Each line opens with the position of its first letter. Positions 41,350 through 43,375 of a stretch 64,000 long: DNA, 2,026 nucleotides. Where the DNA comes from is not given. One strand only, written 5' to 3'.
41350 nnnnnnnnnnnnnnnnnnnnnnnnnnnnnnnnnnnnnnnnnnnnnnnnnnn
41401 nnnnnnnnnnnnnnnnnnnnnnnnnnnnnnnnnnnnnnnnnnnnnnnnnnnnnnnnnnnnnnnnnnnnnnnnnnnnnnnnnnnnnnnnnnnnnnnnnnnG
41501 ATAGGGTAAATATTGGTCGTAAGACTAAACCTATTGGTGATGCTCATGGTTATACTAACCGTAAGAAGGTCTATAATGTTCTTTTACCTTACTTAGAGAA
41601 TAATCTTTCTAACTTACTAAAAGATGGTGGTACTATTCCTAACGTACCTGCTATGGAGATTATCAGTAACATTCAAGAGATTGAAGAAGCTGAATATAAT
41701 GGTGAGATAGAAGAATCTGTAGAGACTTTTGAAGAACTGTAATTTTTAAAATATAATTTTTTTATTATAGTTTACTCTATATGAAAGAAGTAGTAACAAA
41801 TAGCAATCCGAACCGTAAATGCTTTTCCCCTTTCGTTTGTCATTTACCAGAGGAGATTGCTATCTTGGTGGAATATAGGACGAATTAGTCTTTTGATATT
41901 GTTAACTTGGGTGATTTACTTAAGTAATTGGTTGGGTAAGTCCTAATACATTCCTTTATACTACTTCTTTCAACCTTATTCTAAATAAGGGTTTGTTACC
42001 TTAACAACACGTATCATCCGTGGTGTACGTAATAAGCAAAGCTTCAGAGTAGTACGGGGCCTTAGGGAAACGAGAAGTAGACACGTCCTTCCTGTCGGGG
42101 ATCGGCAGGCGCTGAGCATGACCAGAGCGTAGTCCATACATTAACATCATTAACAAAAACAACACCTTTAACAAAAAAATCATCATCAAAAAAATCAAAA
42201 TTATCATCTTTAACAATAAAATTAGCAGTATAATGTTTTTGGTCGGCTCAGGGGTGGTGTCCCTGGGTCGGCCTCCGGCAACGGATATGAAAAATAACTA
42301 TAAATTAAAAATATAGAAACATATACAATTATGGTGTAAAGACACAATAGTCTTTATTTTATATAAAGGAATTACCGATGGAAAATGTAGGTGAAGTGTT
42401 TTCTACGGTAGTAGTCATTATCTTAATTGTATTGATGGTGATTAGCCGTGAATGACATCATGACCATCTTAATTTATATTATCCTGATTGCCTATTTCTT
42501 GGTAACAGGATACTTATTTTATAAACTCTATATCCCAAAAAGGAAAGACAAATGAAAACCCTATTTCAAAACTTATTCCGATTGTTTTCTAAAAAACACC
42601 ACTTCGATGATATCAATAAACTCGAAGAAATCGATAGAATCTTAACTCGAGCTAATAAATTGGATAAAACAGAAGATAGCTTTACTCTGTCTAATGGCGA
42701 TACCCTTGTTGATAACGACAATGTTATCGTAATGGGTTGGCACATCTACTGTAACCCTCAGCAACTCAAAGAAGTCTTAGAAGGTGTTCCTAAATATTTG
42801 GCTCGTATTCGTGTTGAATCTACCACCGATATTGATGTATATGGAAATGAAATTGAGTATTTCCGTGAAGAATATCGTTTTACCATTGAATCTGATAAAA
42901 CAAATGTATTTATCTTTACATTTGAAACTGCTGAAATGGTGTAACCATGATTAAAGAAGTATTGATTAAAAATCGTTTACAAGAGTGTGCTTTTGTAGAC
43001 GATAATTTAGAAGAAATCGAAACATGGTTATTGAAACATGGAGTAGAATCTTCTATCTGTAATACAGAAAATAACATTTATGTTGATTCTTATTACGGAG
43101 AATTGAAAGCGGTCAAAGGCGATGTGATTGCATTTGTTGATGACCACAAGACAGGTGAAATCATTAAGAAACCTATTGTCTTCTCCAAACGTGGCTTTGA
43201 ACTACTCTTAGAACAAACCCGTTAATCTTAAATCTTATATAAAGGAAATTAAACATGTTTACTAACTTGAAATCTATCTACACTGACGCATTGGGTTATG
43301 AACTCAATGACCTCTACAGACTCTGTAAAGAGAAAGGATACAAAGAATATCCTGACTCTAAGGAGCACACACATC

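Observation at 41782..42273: Second gene-free structured locus downstream of the endolysin: long-range stems, a ~95-nt G-free tract and a G-U-containing hairpin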

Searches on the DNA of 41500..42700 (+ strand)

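Call 5: search_rna_families(source=window, start=41500, end=42700, threshold=evalue, max_evalue=10, show_alignments=4)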
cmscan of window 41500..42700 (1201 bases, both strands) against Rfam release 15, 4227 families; matches with E-value up to 10: 5.
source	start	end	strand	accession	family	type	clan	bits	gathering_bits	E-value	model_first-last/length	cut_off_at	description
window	42121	42187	-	RF02297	TtnuCD21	Gene; snRNA; snoRNA; CD-box;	-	19.1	70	9.7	1-65/65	no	Tetrahymena snoRNA TtnuCD21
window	42233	42370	+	RF00553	SCARNA1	Gene; snRNA; snoRNA; scaRNA;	-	17.2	45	6.9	1-166/166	no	Small Cajal body specific RNA 1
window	42162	42254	-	RF01426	snoR126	Gene; snRNA; snoRNA; CD-box;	-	16.6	39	7.4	1-101/101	no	small nucleolar RNA snoR126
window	42615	42690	-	RF02273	FsrA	Gene;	-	15.7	80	2.3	1-83/83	no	FsrA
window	42185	42251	+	RF01675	CrcZ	Gene; sRNA;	-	9.7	95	5.8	1-398/398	no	Pseudomonas sRNA CrcZ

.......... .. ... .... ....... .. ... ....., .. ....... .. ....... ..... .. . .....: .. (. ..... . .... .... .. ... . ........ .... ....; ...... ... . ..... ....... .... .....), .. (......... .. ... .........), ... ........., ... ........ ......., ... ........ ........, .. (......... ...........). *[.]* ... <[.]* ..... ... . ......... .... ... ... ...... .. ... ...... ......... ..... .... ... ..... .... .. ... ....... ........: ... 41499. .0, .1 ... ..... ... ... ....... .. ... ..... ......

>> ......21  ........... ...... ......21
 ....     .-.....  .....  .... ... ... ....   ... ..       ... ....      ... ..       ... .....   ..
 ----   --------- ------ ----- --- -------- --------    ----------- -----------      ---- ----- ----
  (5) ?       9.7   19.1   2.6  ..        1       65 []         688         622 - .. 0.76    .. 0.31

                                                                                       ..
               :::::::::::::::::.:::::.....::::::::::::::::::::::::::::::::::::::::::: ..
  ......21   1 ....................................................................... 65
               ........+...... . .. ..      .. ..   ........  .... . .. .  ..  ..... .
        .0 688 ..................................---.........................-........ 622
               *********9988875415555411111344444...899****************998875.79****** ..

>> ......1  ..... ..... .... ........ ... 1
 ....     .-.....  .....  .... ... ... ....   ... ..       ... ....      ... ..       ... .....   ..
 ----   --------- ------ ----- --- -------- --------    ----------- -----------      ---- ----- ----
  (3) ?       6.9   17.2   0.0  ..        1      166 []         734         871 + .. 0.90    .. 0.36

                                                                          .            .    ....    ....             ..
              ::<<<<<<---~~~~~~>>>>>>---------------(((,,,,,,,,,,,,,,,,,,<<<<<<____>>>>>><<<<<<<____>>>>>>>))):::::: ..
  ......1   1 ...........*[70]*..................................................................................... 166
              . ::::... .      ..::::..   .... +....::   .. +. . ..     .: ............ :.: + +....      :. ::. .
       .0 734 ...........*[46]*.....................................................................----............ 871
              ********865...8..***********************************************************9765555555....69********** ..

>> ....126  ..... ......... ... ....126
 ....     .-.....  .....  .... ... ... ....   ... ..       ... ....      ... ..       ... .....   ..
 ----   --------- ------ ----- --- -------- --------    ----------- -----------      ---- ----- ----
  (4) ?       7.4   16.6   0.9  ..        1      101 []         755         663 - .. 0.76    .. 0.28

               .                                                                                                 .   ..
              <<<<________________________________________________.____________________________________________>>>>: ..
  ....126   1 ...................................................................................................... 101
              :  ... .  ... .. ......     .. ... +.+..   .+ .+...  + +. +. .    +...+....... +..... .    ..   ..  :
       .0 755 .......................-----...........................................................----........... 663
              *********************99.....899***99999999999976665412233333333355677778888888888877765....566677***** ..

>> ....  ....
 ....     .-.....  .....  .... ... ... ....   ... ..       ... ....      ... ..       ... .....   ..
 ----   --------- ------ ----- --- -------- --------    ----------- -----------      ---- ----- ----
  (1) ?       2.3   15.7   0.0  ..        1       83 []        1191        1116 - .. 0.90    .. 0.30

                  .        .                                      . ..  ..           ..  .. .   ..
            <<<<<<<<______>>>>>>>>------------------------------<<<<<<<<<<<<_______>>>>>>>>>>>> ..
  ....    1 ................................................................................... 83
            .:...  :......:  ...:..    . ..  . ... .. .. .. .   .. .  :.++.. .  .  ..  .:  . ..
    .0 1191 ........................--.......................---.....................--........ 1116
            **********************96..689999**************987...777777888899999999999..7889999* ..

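Call 6: search_dna_similar(query=window:41700-42400:+, collection=phages, mode=distant, max_rows=30)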
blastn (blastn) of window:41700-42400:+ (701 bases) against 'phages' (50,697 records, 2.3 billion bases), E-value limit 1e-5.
No match.

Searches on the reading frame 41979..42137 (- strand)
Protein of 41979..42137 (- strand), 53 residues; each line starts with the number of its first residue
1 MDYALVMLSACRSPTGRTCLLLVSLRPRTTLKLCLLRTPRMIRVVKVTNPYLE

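Call 48: find_homologous_proteins(query=window:41979-42137:-, max_evalue=0.01)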
Query seq(53 aa) (53 aa): 1 proteins with E <= 0.01 among 1 candidates.
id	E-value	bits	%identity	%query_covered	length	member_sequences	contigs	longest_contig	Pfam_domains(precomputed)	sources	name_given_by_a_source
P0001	7.1e-26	105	100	100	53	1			-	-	-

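Call 59: search_protein_families(library=pfam, proteins=[window:41979-42137:-], max_evalue=10)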
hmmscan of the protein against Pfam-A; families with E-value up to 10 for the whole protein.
seq(53 aa): 1 family
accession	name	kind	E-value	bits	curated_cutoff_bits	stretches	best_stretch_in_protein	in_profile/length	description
PF14993.11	Neuropeptide_S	-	0.044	14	27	1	2-21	13-32/65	Neuropeptide S precursor protein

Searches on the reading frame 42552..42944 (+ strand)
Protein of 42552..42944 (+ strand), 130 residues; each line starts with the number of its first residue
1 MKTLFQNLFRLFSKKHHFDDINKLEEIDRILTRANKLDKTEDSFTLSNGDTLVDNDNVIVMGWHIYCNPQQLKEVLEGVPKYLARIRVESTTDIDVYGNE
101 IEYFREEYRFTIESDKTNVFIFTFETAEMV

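Call 20: search_protein_families(library=pfam, proteins=[window:42552-42944:+], max_evalue=0.01)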
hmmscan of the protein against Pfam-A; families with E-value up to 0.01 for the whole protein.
window:42552-42944:+ (130 aa): 0 families

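Call 21: search_protein_families(library=phrogs, proteins=[window:42552-42944:+], max_evalue=0.001)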
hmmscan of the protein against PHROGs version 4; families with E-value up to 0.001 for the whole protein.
window:42552-42944:+ (130 aa): 0 families

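Call 61: find_homologous_proteins(query=window:42552-42941:+, max_evalue=0.001)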
Query window:42552-42941:+ (130 aa): 83 proteins with E <= 0.001 among 87 candidates.
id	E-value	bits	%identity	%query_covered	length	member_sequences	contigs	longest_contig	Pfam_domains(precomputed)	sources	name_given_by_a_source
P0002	5.2e-76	270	95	100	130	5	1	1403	-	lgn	-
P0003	4.8e-75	267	93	100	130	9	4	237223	-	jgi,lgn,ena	jgi:hypothetical protein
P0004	1.5e-73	262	92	100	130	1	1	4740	-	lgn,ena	-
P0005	8.5e-73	260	90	100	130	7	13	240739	-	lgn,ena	-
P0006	1.3e-70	253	89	100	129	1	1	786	-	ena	-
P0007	1.9e-70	252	88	100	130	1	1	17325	-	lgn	-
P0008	8.5e-69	247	88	100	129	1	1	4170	-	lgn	-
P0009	1.5e-68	246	87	100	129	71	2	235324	-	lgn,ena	-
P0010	1.7e-68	246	87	100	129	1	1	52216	-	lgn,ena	-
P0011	3.2e-66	239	85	100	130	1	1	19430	-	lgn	-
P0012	1.2e-65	237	84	100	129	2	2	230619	-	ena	-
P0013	1.8e-61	223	80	100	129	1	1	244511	-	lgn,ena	-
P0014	6.6e-60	218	78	100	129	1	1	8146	-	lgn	-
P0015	3.3e-59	216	77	100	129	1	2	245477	-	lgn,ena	-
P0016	6.0e-59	215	77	100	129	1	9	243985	-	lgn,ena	-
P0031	3.7e-57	209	74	100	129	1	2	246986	-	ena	-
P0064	2.6e-54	200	70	100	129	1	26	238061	-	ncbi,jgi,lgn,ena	jgi:hypothetical protein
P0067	3.8e-54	200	71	100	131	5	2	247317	-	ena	-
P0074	3.5e-52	193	68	100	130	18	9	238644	-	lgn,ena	-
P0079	8.6e-51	189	69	100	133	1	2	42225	-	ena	-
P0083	1.4e-47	178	66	100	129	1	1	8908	-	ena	-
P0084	2.6e-45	171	63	100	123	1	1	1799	-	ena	-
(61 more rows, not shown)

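Call 62: find_encoding_contigs(protein=P0067, flank=3000, max_places=2)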
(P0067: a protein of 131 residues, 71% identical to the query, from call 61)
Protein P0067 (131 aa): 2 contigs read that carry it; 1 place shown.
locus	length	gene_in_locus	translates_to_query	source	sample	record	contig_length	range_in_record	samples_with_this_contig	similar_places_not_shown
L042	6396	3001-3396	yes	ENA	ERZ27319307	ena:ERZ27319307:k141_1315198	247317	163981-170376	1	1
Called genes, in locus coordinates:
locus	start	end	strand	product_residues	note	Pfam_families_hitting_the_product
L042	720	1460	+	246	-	-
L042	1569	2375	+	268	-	-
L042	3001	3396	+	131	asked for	-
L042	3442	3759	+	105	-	-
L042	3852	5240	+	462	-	PF05658:YadA_head, PF05662:YadA_stalk, PF03895:YadA_anchor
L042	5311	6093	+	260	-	-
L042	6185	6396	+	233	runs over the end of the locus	-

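Call 63: find_encoding_contigs(protein=P0084, flank=3000, max_places=2)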
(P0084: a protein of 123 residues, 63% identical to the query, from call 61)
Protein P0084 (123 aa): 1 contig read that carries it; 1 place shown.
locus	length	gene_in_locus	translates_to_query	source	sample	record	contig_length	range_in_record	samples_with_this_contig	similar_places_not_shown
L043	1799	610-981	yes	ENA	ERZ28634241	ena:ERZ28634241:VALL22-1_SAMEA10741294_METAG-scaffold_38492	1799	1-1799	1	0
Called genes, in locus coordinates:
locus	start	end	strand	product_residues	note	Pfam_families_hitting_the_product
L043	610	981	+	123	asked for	-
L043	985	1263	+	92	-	-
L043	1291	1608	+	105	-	-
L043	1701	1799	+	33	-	?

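Call 64: find_encoding_contigs(protein=P0031, flank=3000, max_places=2)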
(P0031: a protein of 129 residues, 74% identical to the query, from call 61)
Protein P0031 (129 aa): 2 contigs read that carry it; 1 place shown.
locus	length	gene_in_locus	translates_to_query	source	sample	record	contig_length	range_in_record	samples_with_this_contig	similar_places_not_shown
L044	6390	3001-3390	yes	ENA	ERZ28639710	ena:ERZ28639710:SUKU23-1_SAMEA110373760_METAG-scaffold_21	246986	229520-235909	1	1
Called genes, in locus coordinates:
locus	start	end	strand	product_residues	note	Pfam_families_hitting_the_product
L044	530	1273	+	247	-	-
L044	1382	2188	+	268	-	-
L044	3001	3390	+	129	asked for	-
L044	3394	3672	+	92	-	-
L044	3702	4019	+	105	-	-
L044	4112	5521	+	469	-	-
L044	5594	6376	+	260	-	-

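Call 68: find_encoding_contigs(protein=P0079, flank=2000, max_places=4)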
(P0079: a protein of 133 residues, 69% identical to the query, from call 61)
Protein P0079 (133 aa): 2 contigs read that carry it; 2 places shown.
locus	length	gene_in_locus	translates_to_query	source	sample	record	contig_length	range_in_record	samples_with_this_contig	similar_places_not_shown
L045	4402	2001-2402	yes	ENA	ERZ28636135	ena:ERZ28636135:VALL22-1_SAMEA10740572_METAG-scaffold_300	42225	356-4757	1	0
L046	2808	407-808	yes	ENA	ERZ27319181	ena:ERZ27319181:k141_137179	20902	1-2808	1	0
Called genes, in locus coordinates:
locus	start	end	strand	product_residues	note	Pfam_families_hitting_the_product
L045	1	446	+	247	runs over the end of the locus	-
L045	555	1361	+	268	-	-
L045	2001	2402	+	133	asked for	-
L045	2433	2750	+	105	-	-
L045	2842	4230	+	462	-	PF05658:YadA_head (weak), PF05662:YadA_stalk, PF03895:YadA_anchor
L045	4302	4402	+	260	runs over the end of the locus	-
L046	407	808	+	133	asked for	-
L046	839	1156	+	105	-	-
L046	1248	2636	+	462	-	PF05658:YadA_head (weak), PF05662:YadA_stalk, PF03895:YadA_anchor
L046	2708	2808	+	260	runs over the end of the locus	-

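Call 69: find_encoding_contigs(protein=P0074, flank=2000, max_places=8)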
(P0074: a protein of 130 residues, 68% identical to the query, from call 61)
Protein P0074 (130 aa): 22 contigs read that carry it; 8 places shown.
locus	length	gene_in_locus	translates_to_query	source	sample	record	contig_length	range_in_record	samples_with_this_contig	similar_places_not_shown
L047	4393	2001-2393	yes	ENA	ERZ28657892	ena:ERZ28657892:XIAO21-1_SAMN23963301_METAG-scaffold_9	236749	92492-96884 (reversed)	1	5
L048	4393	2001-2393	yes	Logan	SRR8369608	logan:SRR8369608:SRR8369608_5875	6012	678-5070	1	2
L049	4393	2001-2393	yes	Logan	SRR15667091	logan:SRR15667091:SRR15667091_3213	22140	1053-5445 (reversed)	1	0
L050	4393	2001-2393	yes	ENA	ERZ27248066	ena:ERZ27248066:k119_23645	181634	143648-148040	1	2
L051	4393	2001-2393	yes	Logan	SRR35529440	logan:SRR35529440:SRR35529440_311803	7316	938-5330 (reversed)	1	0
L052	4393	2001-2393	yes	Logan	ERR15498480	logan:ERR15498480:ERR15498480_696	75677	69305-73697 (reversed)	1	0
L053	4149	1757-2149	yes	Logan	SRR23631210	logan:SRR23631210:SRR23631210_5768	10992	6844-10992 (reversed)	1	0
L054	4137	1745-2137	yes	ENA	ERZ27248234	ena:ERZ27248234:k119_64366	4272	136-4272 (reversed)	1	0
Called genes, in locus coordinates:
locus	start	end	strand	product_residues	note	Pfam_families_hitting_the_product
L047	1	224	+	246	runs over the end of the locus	-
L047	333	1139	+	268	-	-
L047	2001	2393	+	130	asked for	-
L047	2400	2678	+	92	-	-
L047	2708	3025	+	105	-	-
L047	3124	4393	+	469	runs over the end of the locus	-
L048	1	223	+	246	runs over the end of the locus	-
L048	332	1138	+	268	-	-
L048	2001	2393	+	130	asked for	-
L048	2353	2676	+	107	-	-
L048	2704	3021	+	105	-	-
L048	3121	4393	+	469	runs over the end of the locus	-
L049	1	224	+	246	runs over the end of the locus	-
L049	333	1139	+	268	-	-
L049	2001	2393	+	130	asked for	-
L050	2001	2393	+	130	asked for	-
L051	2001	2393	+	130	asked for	-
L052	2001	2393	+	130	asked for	-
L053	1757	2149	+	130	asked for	-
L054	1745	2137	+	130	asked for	-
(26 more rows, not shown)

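Call 70: find_encoding_contigs(protein=P0083, flank=2000, max_places=4)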
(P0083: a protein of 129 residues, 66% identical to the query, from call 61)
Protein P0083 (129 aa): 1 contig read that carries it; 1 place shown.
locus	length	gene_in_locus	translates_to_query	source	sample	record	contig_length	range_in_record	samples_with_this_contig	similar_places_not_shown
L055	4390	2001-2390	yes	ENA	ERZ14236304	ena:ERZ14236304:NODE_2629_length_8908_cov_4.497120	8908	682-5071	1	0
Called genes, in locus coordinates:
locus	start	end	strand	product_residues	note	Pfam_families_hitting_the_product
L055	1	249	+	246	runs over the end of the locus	-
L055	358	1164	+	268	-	-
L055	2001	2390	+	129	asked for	-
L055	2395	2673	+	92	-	-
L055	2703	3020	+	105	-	-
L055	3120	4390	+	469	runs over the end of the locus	-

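Call 71: find_encoding_contigs(protein=P0064, flank=2000, max_places=10)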
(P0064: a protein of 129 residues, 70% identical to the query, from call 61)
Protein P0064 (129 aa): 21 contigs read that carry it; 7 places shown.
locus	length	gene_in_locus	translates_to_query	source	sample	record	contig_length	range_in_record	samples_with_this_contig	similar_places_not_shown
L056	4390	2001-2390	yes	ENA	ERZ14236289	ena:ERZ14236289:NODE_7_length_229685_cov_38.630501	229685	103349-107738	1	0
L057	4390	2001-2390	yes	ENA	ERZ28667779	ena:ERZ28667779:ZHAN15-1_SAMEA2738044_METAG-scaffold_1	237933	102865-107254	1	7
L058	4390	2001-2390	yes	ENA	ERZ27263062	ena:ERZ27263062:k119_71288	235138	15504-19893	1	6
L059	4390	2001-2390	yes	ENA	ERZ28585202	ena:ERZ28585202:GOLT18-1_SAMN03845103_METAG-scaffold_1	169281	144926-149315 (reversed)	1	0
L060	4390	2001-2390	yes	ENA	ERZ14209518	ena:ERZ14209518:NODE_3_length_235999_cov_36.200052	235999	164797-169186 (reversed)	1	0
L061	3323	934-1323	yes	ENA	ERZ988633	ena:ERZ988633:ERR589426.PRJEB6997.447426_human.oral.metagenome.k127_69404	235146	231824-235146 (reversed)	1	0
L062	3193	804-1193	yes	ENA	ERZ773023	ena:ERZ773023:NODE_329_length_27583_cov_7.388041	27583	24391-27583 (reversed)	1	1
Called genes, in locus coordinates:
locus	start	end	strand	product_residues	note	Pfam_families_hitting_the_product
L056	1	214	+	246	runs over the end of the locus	-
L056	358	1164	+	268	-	-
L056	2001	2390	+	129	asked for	-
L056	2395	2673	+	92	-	-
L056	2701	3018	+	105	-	-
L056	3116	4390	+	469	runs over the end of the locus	-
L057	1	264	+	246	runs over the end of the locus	-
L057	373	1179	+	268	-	-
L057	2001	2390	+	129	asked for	-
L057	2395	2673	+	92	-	-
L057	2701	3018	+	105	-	-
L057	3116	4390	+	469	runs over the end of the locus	-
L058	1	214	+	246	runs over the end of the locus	-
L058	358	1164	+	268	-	-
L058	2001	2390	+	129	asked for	-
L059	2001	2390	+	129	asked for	-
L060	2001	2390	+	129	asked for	-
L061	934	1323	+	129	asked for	-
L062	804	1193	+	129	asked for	-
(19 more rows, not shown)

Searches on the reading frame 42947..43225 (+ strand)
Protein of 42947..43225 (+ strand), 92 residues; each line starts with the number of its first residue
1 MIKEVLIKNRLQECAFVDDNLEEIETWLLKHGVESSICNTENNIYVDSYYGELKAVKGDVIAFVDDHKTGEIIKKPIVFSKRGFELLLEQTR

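Call 20: search_protein_families(library=pfam, proteins=[window:42947-43225:+], max_evalue=0.01)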
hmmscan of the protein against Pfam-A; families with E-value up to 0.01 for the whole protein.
window:42947-43225:+ (92 aa): 1 family
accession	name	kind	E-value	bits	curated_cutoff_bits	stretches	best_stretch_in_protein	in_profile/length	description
PF17836.7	PglD_N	-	0.0075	17.2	23.4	0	1-26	13-39/78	PglD N-terminal domain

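Call 21: search_protein_families(library=phrogs, proteins=[window:42947-43225:+], max_evalue=0.001)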
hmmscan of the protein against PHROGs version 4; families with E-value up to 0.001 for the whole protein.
window:42947-43225:+ (92 aa): 0 families
